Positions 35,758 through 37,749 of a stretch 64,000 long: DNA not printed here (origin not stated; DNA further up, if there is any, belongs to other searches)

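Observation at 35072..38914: Plus-strand island between ribF and truB containing a PAP2 phosphatase / eukaryotic-like kinase fusion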

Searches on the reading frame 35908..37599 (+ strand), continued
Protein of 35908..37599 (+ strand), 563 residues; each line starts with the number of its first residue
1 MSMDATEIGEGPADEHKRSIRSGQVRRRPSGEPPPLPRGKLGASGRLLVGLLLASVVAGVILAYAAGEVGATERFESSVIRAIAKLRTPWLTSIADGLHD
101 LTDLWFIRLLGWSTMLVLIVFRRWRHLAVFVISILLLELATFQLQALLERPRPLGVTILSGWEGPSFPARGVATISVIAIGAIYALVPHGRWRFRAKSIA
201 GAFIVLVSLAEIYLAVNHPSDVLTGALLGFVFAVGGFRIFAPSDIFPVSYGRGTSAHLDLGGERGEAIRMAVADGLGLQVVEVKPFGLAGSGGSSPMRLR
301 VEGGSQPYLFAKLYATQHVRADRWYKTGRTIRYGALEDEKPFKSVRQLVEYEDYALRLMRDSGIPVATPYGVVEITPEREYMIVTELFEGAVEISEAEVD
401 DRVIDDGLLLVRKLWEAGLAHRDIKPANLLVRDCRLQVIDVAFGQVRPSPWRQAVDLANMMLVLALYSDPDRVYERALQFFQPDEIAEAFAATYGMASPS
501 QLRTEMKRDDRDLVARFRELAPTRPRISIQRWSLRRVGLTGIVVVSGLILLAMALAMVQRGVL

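Call 16: search_protein_families(library=pfam, proteins=[P0123, P0124, P0131, P0157, P0137, P0153, P0181, P0134, P0215], max_evalue=0.001)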
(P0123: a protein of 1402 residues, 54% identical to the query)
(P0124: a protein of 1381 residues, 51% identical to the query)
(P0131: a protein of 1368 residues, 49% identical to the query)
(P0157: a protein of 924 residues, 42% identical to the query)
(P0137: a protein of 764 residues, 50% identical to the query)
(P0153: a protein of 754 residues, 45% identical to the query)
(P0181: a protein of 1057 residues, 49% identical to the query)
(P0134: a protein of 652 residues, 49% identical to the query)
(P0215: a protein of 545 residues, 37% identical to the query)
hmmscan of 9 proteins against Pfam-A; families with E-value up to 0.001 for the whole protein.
P0123 (1402 aa): 5 families
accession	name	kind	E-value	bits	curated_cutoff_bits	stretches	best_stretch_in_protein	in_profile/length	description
PF01569.27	PAP2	-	2.6e-06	27.7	27.2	1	963-1073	3-124/130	PAP2 superfamily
PF20703.3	nSTAND1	-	3.7e-06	27.3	27.1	1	73-171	17-127/379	Novel STAND NTPase 1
PF00069.31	Pkinase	-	6.2e-05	23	31.7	1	1218-1278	85-143/263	Protein kinase domain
PF13424.12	TPR_12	-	7.1e-05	23.4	30.1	0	655-725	2-74/77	Tetratricopeptide repeat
PF01163.29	RIO1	-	0.00099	19.2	22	0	1178-1276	50-149/187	RIO domain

P0124 (1381 aa): 7 families
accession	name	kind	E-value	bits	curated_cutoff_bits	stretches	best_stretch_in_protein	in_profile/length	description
PF13424.12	TPR_12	-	5e-17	62.3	30.1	2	548-619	3-76/77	Tetratricopeptide repeat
PF13191.12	AAA_16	-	6.9e-08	33.6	32.6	1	27-164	2-166/167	AAA ATPase domain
PF01569.27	PAP2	-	7.5e-08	32.6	27.2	1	944-1054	4-125/130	PAP2 superfamily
PF17874.7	TPR_MalT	-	4e-06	26.8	45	1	478-700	11-230/336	MalT-like TPR region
PF20703.3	nSTAND1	-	2.4e-05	24.6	27.1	1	26-141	15-126/379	Novel STAND NTPase 1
PF00069.31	Pkinase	-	7.2e-05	22.7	31.7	1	1223-1259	109-146/263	Protein kinase domain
PF06293.20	Kdo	-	0.00033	20.6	21.3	1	1169-1262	64-173/207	Lipopolysaccharide kinase (Kdo/WaaP) family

P0131 (1368 aa): 8 families
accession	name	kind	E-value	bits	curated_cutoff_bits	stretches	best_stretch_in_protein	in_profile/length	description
PF13424.12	TPR_12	-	9.3e-13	48.6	30.1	3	574-645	2-75/77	Tetratricopeptide repeat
PF17874.7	TPR_MalT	-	4.5e-11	43.1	45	2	493-617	38-163/336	MalT-like TPR region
PF07719.23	TPR_2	-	7.3e-07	29.3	27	0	655-685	1-31/34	Tetratricopeptide repeat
PF00515.34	TPR_1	-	1.6e-05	25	27.8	0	655-684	1-30/34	Tetratricopeptide repeat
PF00069.31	Pkinase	-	0.00029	20.8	31.7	1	1192-1243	93-142/263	Protein kinase domain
PF13401.12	AAA_22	-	0.00035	21.3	27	1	33-143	5-109/130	AAA domain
PF13181.12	TPR_8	-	0.00069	20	25.7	0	655-685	1-31/34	Tetratricopeptide repeat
PF01569.27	PAP2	-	0.00081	19.6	27.2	0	933-1040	7-125/130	PAP2 superfamily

P0157 (924 aa): 3 families
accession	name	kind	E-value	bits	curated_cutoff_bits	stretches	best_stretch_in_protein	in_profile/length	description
PF01569.27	PAP2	-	8.3e-24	84.2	27.2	2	113-220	3-122/130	PAP2 superfamily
PF00069.31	Pkinase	-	6.1e-08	32.8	31.7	1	620-671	95-147/263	Protein kinase domain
PF14378.12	PAP2_3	-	6e-07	29.9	27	1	77-217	62-189/190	PAP2 superfamily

P0137 (764 aa): 5 families
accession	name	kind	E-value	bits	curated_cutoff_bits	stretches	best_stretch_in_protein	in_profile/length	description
PF00072.30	Response_reg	-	3.5e-25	88.8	30.2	1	21-123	1-101/111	Response regulator receiver domain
PF01636.29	APH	-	1.4e-06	28.7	23.2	0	602-640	148-193/239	Phosphotransferase enzyme family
PF01163.29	RIO1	-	1.7e-06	28.2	22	1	543-641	49-148/187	RIO domain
PF06293.20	Kdo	-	0.00025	21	21.3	1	552-660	61-186/207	Lipopolysaccharide kinase (Kdo/WaaP) family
PF00069.31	Pkinase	-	0.00043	20.2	31.7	1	603-640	103-141/263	Protein kinase domain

P0153 (754 aa): 7 families
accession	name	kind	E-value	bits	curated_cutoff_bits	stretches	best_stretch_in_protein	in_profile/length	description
PF00072.30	Response_reg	-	4.6e-20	72.3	30.2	1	10-119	1-110/111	Response regulator receiver domain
PF00196.25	GerE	-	8.9e-08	32.1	23.5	1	158-209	5-56/57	Bacterial regulatory proteins, luxR family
PF01569.27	PAP2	-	3.6e-06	27.2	27.2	1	320-431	4-125/130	PAP2 superfamily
PF01163.29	RIO1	-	5e-05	23.4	22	1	530-630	47-148/187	RIO domain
PF01636.29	APH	-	7.1e-05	23.1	23.2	0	604-630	162-194/239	Phosphotransferase enzyme family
PF00069.31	Pkinase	-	0.00013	21.9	31.7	1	598-633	109-145/263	Protein kinase domain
PF04545.22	Sigma70_r4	-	0.00048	20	24.1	0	155-199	4-49/50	Sigma-70, region 4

P0181 (1057 aa): 6 families
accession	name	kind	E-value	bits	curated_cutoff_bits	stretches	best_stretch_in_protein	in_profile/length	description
PF13424.12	TPR_12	-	5.9e-17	62.1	30.1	1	288-359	3-76/77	Tetratricopeptide repeat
PF13374.12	TPR_10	-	6.2e-07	29.7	27.5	0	291-320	5-34/42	Tetratricopeptide repeat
PF01569.27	PAP2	-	1e-06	29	27.2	1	642-749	7-125/130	PAP2 superfamily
PF13432.12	TPR_16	-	1.7e-06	28.8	32.7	1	334-400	3-63/65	Tetratricopeptide repeat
PF07719.23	TPR_2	-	1.7e-05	25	27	1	368-396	1-29/34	Tetratricopeptide repeat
PF00515.34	TPR_1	-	5.5e-05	23.3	27.8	0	368-396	1-29/34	Tetratricopeptide repeat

P0134 (652 aa): 2 families
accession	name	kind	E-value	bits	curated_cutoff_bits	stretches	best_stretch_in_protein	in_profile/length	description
PF01569.27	PAP2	-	9.5e-06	25.8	27.2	1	267-373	8-125/130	PAP2 superfamily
PF00069.31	Pkinase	-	5.1e-05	23.2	31.7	1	527-579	95-147/263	Protein kinase domain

P0215 (545 aa): 0 families

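Call 28: predict_structure(alignment_id=A1)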
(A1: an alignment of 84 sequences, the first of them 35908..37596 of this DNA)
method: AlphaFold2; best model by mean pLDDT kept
length: 563 residues; sequences in the alignment: 84
mean_pLDDT: 78.8   pTM: 0.66
mean pLDDT of the five models: 78.8, 78.1, 76.6, 75.8, 75.5
residues with pLDDT >= 90: 177; 70-90: 255; 50-70: 74; < 50: 57
segments of 3 or more residues with pLDDT < 50: 1-43, 247-256
pLDDT, mean of each block of 10 residues (from residue 1): 31 33 34 31 59 75 66 79 89 93 87 94 91 90 83 75 76 94 87 89 95 90 92 87 57 49 81 89 74 77 84 79 64 54 81 86 86 75 87 90 96 90 87 87 70 91 96 98 94 75 88 93 79 76 87 77 63
secondary structure, 60 per line:
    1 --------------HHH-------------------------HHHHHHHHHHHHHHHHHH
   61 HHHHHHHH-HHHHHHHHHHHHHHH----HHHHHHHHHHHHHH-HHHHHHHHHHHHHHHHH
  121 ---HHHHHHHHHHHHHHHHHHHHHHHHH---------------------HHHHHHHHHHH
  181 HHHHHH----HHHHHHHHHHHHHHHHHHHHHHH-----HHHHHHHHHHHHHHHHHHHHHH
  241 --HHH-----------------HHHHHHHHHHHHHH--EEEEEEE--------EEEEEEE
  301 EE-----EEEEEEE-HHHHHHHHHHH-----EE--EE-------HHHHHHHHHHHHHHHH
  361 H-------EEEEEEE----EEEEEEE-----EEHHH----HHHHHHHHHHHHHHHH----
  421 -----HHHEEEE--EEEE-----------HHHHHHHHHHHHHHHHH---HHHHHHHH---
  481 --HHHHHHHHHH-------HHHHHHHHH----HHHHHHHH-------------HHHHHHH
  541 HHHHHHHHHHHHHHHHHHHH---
elements in order: H43-68 H70-84 H89-102 H104-120 H124-148 H170-186 H191-213 H219-240 H263-276 E279-285 E294-302 E308-314 H316-326 H345-361 E369-375 E380-386 H401-416 E429-432 E435-438 H450-466 H470-477 H483-492 H500-508 H513-520 H534-560

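Call 34: fold_search(model_id=the predicted structure, library=pdb)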
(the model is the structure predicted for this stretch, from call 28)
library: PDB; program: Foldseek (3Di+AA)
matches with E <= 10: 1759; with E <= 0.001: 816
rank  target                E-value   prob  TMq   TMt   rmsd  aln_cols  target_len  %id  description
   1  2vn9_A                3.1e-06  1.00  0.22  0.37  15.6       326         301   14  Crystal Structure of Human Calcium Calmodulin dependent Protein Kinase II delta isoform 1, CAMKD (released 2008-02-26)
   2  5jki                  3.5e-06  1.00  0.29  0.75   4.3       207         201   23  Crystal structure of the first transmembrane PAP2 type phosphatidylglycerolphosphate phosphatase from Bacillus subtilis (released 2017-02-22)
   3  6bab_D                5.0e-06  1.00  0.25  0.45  12.4       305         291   16  The structure of human CamKII with bound inhibitor (released 2017-11-29)
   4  6ayw_A                5.3e-06  1.00  0.25  0.44  11.7       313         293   16  The structure of human CamKII with bound inhibitor (released 2017-11-15)
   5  5vlo_B                5.8e-06  1.00  0.24  0.44  12.0       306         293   16  The structure of human CamKII with bound inhibitor (released 2017-08-23)
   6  2vz6_B                6.0e-06  1.00  0.24  0.43  12.5       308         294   16  Structure of human calcium calmodulin dependent protein kinase type II alpha (CAMK2A) in complex with Indirubin E804 (released 2008-08-26)
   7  6bab_A                6.9e-06  1.00  0.25  0.45  10.9       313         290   15  The structure of human CamKII with bound inhibitor (released 2017-11-29)
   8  6x5g_A                8.3e-06  1.00  0.24  0.44  11.1       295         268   16  Cocrystal structure of human CaMKII-alpha (CAMK2A)kinase domain and LRRC7 inhibitory domain (released 2020-12-23)
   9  9blh_A                1.0e-05  1.00  0.24  0.43  12.3       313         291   16  Crystal structure of calcium/calmodulin-dependent protein kinase type II subunit delta complexed with ribociclib (released 2025-05-07)
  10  7b56_B                1.2e-05  1.00  0.24  0.41  13.2       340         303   15  Crystal structure of CaMKII-actinin complex bound to AMPPNP (released 2022-06-22)
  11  7sza_C                1.4e-05  1.00  0.26  0.59   8.5       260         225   15  Crystal Structure Analysis of human PRPK complex with a compound (released 2023-01-25)
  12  1fot                  1.4e-05  1.00  0.23  0.40  14.5       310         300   13  STRUCTURE OF THE UNLIGANDED CAMP-DEPENDENT PROTEIN KINASE CATALYTIC SUBUNIT FROM SACCHAROMYCES CEREVISIAE (released 2001-06-13)
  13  6zxg_z                1.5e-05  1.00  0.29  0.44  17.9       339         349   12  Cryo-EM structure of a late human pre-40S ribosomal subunit - State H1 (released 2020-12-02)
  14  5vlo_A                1.5e-05  1.00  0.24  0.43  12.8       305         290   16  The structure of human CamKII with bound inhibitor (released 2017-08-23)
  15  3kn5_A                1.5e-05  1.00  0.23  0.41  12.1       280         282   18  Crystal structure of the C-terminal kinase domain of msk1 in complex with AMP-PNP (released 2010-04-21)
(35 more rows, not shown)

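Call 36: search_protein_families(library=padloc, proteins=[window:35908-37599:+], max_evalue=0.01)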
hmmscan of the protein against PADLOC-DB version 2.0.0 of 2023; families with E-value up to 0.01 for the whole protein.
window:35908-37599:+ (563 aa): 15 families
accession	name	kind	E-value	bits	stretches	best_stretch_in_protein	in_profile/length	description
PDLC04044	PD-T4-6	-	4e-05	20.9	1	393-448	134-188/372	-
PDLC04056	PD-T4-6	-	4.7e-05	20.7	1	404-442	113-151/415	-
PDLC04053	PD-T4-6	-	8.5e-05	20.1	1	414-447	126-159/311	-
PDLC04062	PD-T4-6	-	0.00052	17.2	1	395-452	135-191/450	-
PDLC04045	PD-T4-6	-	0.00072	16.6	1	395-447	137-188/350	-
PDLC04059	PD-T4-6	-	0.0017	15.5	1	346-444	50-156/433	-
PDLC04058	PD-T4-6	-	0.0018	15.4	1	409-435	125-151/460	-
PDLC04042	PD-T4-6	-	0.0024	15.6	1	416-441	127-153/292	-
PDLC04050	PD-T4-6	-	0.0027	14.7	1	413-444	178-210/480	-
PDLC04054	PD-T4-6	-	0.003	15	1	415-440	128-154/347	-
PDLC04061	PD-T4-6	-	0.0036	14.9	1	416-440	138-163/510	-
PDLC02512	PglW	-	0.0045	12.9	1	409-433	623-647/1403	PglW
PDLC04046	PD-T4-6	-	0.0049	14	1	408-435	126-153/427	-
PDLC04040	PD-T4-6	-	0.0074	13.1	0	362-440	71-145/547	-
PDLC04063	PD-T4-6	-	0.0094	12.7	0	410-435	131-156/564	-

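Call 43: find_encoding_contigs(protein=P0001, flank=10000, max_places=3)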
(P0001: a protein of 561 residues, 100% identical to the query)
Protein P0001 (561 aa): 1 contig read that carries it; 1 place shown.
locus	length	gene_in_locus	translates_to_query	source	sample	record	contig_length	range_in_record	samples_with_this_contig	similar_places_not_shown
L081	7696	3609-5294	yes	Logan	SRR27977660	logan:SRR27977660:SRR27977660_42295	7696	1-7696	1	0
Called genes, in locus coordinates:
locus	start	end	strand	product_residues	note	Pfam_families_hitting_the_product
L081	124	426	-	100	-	PF00312:Ribosomal_S15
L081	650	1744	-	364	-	PF09587:PGA_cap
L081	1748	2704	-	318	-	PF06574:FAD_syn, PF01687:Flavokinase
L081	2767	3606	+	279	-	PF04069:OpuAC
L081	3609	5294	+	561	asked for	PF01569:PAP2 (weak)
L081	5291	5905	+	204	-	-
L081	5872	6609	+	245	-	PF01569:PAP2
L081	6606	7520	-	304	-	PF01509:TruB_N, PF16198:TruB_C_2, PF09142:TruB_C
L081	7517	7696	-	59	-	?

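Call 46: find_encoding_contigs(protein=P0027, flank=10000, max_places=2)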
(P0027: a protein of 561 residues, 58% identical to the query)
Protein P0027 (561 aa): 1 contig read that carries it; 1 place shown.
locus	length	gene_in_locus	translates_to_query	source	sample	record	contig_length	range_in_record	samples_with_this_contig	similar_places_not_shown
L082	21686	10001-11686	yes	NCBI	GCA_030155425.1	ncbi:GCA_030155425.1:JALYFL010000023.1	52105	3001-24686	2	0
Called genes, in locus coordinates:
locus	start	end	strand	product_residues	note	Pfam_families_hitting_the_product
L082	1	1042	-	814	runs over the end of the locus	PF01266:DAO, PF16350:FAO_M, PF01571:GCV_T, PF08669:GCV_T_C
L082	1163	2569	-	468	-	PF00890:FAD_binding_2 (faint), PF01262:AlaDh_PNT_C (faint), PF01266:DAO (faint), PF02737:3HCDH_N (faint), PF07992:Pyr_redox_2, PF12831:FAD_oxidored, PF00070:Pyr_redox, PF02852:Pyr_redox_dim, +3 more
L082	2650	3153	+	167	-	-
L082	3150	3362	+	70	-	-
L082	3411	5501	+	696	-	PF07730:HisKA_3, PF02518:HATPase_c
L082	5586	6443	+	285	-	-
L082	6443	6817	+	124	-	PF00392:GntR, PF13412:HTH_24 (faint), PF14502:HTH_41 (weak)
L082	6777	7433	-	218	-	PF14378:PAP2_3 (weak), PF01569:PAP2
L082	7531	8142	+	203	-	PF14378:PAP2_3 (weak), PF01569:PAP2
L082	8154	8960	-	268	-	PF03976:PPK2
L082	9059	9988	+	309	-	PF04069:OpuAC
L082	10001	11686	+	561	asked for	PF01569:PAP2 (weak)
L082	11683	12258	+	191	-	-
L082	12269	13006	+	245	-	PF01569:PAP2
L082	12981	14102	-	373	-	PF03706:LPG_synthase_TM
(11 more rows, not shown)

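Call 47: find_encoding_contigs(protein=P0038, flank=10000, max_places=2)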
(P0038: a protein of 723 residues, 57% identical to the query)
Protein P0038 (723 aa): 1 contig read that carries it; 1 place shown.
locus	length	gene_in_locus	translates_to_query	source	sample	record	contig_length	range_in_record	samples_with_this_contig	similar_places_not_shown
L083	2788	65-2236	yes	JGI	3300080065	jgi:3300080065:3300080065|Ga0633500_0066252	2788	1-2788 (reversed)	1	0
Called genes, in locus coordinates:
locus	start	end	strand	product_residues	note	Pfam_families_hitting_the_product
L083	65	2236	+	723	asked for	PF01569:PAP2 (weak)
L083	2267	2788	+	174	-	?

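Call 48: find_encoding_contigs(protein=P0085, flank=10000, max_places=2)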
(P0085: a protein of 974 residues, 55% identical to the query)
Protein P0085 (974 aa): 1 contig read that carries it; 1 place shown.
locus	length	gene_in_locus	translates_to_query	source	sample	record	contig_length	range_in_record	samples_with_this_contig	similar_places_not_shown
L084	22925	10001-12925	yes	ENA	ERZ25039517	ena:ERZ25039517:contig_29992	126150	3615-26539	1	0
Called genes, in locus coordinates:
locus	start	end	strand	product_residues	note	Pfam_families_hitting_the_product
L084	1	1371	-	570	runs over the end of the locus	PF01609:DDE_Tnp_1 (faint)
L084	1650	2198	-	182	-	PF01638:HxlR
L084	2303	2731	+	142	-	PF12680:SnoaL_2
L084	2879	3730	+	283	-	-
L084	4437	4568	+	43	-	-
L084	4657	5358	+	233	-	PF14329:DUF4386 (weak)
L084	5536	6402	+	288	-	PF00561:Abhydrolase_1, PF12146:Hydrolase_4, PF12697:Abhydrolase_6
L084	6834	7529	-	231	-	-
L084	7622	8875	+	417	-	PF03706:LPG_synthase_TM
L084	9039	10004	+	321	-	PF04069:OpuAC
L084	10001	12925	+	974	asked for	PF01569:PAP2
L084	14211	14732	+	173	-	PF00484:Pro_CA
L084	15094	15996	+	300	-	PF10340:Say1_Mug180, PF20434:BD-FAE, PF07859:Abhydrolase_3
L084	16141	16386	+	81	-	-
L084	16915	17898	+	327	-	PF02678:Pirin, PF05726:Pirin_C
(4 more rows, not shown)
